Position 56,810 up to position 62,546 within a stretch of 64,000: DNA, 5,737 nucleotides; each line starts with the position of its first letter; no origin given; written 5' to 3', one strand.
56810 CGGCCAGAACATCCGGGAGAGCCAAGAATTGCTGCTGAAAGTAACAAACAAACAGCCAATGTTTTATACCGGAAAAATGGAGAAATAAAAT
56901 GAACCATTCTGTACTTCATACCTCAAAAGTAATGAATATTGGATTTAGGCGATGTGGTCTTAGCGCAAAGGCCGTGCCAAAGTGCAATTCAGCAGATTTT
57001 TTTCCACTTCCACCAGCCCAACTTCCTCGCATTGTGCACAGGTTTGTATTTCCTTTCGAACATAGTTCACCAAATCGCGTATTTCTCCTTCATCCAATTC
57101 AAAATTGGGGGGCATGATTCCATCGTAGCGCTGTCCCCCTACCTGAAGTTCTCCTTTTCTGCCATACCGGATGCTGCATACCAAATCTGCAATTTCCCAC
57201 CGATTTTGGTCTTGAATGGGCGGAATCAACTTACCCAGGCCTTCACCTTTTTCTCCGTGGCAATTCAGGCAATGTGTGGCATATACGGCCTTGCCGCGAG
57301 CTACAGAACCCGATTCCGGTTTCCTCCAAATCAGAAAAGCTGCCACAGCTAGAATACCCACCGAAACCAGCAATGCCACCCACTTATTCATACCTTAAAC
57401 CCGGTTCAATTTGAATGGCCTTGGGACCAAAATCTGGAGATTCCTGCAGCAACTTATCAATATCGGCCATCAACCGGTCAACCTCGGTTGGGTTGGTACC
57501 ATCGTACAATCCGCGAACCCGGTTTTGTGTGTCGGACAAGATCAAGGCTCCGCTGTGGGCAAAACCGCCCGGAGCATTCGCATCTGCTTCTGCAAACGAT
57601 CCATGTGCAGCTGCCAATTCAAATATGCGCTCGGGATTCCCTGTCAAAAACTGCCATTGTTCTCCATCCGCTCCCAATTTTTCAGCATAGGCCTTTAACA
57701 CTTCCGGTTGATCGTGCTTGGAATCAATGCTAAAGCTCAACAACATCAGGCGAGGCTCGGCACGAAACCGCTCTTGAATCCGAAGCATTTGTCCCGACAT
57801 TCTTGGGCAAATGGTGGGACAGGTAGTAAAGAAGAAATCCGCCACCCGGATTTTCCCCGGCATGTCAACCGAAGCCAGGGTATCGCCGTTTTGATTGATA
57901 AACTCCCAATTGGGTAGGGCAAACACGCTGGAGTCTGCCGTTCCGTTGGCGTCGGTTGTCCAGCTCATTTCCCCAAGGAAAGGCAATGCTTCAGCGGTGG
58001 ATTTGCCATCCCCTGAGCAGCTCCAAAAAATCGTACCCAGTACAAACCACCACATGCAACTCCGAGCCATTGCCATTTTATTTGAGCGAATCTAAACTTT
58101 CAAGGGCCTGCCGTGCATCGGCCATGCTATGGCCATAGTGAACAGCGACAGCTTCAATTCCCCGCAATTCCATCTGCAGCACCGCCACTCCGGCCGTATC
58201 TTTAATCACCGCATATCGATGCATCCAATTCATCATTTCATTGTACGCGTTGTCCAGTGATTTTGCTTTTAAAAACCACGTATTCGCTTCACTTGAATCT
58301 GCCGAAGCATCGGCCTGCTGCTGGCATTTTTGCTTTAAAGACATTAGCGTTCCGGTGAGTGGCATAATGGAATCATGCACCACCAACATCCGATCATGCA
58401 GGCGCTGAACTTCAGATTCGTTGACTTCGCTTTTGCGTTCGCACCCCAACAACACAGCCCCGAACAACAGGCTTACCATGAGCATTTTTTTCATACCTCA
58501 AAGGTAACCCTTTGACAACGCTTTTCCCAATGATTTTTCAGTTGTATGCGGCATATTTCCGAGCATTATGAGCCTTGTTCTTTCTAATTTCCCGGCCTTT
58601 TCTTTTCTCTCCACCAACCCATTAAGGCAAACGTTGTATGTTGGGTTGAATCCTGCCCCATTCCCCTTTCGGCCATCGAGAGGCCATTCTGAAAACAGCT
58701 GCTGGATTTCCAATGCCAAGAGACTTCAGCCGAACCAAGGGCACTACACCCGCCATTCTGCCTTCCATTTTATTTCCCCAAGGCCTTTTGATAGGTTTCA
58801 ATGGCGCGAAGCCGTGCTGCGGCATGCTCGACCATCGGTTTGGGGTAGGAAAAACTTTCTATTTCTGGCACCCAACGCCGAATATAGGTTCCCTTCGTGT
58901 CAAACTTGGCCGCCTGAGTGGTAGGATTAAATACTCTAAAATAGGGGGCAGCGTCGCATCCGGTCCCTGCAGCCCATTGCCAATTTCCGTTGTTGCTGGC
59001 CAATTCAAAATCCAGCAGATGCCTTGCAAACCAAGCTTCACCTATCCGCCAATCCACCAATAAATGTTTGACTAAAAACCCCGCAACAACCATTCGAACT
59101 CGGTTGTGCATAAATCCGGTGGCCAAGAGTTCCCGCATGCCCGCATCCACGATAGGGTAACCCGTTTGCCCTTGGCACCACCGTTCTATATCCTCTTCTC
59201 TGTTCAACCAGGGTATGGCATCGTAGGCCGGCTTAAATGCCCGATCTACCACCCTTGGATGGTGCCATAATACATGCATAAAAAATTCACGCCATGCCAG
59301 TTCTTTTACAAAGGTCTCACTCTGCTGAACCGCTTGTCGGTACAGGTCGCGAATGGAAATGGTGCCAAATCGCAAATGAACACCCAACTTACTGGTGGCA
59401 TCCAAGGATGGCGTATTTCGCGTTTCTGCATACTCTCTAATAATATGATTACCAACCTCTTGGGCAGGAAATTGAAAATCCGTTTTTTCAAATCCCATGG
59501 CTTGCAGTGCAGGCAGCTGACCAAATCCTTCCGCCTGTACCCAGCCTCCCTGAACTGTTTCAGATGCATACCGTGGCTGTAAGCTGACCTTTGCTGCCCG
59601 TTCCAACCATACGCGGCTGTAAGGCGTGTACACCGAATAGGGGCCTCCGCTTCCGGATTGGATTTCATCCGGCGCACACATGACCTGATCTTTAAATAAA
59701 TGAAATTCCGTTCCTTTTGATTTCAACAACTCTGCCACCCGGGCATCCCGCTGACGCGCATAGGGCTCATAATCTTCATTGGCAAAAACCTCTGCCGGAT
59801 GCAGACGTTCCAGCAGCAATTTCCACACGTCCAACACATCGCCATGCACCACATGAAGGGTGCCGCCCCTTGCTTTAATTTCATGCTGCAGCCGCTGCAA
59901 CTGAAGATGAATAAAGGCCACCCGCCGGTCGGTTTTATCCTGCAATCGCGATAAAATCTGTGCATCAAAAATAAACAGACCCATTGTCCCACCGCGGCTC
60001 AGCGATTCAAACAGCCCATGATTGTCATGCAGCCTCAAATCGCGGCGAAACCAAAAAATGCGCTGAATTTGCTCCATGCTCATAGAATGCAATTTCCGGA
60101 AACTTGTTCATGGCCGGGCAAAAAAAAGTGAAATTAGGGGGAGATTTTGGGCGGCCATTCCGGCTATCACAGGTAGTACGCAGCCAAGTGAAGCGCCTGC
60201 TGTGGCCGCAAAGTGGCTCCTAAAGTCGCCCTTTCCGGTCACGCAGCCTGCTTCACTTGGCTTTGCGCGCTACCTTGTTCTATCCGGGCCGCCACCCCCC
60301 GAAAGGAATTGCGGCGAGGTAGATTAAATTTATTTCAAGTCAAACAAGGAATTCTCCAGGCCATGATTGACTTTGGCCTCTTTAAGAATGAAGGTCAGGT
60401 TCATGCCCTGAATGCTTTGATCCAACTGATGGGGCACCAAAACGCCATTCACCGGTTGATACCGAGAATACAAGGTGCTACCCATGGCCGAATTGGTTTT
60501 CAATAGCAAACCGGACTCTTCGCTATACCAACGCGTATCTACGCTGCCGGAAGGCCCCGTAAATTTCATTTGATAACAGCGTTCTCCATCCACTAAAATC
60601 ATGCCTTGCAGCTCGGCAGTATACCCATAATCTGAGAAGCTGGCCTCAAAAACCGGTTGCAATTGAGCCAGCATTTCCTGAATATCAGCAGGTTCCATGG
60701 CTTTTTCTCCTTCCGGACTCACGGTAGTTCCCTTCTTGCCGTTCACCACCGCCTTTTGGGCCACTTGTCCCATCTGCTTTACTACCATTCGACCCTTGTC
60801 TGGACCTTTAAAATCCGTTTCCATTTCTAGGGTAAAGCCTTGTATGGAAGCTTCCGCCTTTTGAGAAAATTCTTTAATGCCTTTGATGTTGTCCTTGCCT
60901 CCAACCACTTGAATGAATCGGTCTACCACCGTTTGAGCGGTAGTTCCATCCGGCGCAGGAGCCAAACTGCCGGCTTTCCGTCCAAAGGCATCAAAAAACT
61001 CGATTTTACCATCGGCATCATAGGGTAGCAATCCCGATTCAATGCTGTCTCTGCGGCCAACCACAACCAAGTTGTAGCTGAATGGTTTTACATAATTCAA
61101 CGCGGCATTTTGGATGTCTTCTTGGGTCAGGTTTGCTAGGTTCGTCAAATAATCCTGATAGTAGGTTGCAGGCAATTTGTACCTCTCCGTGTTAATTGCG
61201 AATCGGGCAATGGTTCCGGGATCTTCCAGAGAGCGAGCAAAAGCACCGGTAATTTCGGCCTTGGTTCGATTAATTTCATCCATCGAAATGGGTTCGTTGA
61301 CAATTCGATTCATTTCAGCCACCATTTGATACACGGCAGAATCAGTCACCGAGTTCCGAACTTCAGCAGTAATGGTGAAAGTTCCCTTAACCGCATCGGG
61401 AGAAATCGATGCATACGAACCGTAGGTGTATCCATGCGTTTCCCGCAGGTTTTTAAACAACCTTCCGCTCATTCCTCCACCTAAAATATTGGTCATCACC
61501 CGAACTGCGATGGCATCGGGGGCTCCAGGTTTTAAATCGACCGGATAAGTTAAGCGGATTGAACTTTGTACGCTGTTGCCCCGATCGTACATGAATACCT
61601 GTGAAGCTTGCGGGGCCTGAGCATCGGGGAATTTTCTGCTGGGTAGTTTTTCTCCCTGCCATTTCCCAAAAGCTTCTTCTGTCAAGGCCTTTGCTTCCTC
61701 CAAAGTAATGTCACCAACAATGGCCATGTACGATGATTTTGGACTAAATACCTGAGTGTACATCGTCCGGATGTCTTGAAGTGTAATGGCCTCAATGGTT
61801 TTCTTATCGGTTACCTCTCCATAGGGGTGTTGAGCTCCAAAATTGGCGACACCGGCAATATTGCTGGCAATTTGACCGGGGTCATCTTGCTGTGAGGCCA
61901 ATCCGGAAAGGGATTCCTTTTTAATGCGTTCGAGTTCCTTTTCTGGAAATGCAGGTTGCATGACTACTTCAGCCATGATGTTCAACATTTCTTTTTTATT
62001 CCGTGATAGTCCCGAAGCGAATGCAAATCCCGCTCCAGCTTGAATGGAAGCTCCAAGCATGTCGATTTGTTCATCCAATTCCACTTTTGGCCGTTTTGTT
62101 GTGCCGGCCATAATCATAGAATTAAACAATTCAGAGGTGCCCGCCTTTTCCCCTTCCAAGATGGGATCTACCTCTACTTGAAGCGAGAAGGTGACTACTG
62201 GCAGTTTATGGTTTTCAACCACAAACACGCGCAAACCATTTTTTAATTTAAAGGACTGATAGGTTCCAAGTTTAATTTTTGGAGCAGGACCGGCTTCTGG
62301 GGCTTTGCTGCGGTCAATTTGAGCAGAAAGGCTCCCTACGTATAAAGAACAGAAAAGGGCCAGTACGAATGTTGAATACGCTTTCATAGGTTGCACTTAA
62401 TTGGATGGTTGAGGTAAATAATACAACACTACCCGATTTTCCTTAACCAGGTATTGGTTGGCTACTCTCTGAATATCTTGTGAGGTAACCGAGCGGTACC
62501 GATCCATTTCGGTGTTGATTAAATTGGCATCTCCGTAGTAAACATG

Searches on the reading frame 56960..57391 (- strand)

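Call 92: search_protein_families(library=pfam, proteins=[window:56960-57391:-], max_evalue=0.0001)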
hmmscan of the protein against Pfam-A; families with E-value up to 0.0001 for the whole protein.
window:56960-57391:- (143 aa): 2 families
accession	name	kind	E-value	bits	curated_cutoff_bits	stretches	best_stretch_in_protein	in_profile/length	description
PF00034.26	Cytochrom_C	-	1.1e-11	46.3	21.3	1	30-113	1-88/90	Cytochrome c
PF13442.11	Cytochrome_CBB3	-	2.9e-10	40.8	27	1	30-111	3-68/68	Cytochrome C oxidase, cbb3-type, subunit III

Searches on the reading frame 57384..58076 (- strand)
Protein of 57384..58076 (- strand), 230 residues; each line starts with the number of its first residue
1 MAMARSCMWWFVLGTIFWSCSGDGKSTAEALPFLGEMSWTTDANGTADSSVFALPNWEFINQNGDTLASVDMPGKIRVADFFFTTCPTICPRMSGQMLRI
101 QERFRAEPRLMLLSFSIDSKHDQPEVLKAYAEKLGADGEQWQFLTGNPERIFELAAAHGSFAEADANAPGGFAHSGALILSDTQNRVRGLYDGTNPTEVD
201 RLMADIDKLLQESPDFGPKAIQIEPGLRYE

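Call 92: search_protein_families(library=pfam, proteins=[window:57384-58076:-], max_evalue=0.0001)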
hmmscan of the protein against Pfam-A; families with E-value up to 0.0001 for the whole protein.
window:57384-58076:- (230 aa): 1 family
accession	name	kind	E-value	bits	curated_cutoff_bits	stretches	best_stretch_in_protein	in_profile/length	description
PF02630.20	SCO1-SenC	-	1.4e-22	80.5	22.8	1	56-187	3-134/134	SCO1/SenC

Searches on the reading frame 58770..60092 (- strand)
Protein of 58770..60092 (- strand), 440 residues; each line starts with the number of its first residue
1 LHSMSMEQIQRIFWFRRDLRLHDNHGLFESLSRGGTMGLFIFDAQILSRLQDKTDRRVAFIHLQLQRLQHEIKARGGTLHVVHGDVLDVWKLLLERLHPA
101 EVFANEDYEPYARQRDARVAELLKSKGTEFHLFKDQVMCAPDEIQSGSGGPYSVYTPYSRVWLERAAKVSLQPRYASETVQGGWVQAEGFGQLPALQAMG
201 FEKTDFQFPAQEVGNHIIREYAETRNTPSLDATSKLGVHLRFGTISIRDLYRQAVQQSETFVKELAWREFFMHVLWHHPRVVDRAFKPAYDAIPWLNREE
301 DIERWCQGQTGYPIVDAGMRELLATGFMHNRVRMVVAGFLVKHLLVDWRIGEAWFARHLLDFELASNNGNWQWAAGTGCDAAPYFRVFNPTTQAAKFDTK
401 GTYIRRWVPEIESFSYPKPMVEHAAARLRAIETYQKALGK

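Call 41: search_protein_families(library=pfam, proteins=[window:58770-60092:-])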
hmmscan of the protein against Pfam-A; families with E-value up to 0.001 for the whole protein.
window:58770-60092:- (440 aa): 2 families
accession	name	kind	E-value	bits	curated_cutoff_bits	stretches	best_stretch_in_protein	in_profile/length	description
PF03441.19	FAD_binding_7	-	1.4e-75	253.6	27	1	261-414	1-156/203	FAD binding domain of DNA photolyase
PF00875.24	DNA_photolyase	-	2.5e-40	138.6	26.6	1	12-167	2-157/164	DNA photolyase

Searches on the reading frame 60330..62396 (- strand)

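Call 59: search_protein_families(library=pfam, proteins=[window:60330-62396:-], max_evalue=0.00001)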
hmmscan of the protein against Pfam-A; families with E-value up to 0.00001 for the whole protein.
window:60330-62396:- (688 aa): 2 families
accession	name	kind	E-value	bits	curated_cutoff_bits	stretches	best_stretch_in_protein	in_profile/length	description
PF05193.26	Peptidase_M16_C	-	1e-33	117.2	23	1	204-380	2-179/181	Peptidase M16 inactive domain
PF00675.25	Peptidase_M16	-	8e-09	36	22.3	1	57-169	2-119/149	Insulinase (Peptidase family M16)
